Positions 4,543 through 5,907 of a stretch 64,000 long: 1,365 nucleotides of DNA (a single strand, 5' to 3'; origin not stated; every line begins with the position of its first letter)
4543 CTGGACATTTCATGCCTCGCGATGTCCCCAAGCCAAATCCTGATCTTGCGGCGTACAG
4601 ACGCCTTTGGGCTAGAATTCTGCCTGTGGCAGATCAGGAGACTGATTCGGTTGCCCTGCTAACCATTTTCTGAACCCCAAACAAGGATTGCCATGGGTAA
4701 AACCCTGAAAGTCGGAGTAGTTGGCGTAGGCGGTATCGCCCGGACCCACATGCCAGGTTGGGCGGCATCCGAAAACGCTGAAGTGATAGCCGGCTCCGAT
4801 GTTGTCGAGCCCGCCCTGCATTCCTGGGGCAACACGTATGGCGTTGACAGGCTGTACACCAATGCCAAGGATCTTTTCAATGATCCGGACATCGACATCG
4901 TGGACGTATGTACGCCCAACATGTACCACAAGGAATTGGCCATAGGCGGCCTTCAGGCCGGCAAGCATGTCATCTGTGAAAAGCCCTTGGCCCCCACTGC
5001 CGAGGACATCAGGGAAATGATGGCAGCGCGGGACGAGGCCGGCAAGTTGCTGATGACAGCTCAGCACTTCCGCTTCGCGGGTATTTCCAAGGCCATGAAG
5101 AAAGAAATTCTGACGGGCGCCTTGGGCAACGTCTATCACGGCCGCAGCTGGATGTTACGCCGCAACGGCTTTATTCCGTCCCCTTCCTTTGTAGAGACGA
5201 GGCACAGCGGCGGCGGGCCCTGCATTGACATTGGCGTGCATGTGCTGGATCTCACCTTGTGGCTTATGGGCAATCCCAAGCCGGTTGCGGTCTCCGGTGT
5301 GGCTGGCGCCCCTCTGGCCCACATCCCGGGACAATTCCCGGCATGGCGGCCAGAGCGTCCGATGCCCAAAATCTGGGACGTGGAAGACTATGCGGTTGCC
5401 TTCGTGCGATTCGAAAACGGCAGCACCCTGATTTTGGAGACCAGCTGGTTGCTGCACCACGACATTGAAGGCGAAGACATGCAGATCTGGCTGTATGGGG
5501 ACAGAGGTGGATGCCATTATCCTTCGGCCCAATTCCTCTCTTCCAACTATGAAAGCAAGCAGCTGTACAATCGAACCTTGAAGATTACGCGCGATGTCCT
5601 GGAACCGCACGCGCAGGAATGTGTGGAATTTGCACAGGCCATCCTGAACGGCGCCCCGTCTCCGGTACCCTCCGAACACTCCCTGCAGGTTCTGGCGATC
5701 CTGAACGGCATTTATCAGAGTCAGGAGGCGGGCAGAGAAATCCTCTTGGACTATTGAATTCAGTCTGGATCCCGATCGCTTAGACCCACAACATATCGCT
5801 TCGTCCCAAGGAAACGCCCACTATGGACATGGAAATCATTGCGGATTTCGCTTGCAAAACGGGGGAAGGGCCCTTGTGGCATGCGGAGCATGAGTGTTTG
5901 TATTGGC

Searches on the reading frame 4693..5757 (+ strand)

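Call 33: search_protein_families(library=pfam, proteins=[window:4693-5757:+], max_evalue=0.00001)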
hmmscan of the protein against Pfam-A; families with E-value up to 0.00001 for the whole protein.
window:4693-5757:+ (354 aa): 3 families
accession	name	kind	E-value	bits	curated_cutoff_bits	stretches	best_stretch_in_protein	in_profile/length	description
PF01408.29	GFO_IDH_MocA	-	3e-28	99.3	24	1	5-122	1-118/120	Oxidoreductase family, NAD-binding Rossmann fold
PF02894.22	GFO_IDH_MocA_C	-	1.3e-19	71.3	22.9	1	136-350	1-216/218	Oxidoreductase family, C-terminal alpha/beta domain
PF22725.1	GFO_IDH_MocA_C3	-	2e-19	70.3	27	1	134-273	3-122/124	GFO/IDH/MocA C-terminal domain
